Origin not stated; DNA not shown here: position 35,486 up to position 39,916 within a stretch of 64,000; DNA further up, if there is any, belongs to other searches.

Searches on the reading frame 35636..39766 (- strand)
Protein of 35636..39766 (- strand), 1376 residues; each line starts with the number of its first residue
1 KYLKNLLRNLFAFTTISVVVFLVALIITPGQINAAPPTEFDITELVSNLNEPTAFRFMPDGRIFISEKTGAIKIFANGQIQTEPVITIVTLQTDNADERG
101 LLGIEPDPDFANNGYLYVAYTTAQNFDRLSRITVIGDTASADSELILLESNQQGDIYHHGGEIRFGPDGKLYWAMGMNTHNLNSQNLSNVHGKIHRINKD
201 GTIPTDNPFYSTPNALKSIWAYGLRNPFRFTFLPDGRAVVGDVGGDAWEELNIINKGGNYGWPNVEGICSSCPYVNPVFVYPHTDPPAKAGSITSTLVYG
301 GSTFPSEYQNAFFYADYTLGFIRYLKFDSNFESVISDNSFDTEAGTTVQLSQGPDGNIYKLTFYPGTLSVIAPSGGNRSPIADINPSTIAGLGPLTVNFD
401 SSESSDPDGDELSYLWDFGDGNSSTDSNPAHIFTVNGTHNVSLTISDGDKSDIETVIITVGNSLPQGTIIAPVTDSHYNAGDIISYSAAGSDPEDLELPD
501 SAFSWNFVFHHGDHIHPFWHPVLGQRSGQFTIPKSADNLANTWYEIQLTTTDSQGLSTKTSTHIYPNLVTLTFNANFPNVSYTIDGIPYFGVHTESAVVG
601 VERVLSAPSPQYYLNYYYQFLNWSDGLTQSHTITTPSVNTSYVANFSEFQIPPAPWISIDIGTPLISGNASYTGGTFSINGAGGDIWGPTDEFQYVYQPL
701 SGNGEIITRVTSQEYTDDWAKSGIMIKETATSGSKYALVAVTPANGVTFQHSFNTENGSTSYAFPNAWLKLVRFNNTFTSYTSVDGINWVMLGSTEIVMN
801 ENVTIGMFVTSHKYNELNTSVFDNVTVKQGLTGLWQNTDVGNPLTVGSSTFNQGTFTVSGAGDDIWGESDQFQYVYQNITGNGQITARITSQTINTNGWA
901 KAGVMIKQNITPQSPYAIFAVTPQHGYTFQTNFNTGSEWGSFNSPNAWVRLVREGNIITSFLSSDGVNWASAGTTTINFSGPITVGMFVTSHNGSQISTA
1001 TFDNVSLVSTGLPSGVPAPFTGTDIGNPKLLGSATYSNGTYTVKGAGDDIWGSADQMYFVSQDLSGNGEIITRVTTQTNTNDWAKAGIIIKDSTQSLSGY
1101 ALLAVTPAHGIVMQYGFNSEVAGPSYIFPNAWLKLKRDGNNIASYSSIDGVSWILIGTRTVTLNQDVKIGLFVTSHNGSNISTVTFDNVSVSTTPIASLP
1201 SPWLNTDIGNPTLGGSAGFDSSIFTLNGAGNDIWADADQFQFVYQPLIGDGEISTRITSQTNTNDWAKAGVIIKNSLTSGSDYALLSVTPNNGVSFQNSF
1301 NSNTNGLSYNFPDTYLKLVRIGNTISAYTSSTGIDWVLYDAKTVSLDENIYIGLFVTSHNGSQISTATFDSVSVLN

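Call 63: search_protein_families(library=ncbifam, proteins=[window:35636-39766:-], max_evalue=1e-10)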
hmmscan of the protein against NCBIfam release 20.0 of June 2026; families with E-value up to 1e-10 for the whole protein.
window:35636-39766:- (1376 aa): 1 family
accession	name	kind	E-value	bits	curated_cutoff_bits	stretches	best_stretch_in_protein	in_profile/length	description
TIGR03606.1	non_repeat_PQQ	subfamily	4.5e-37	127.9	434.55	1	27-275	7-280/454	glucose/sorbosone family PQQ-dependent dehydrogenase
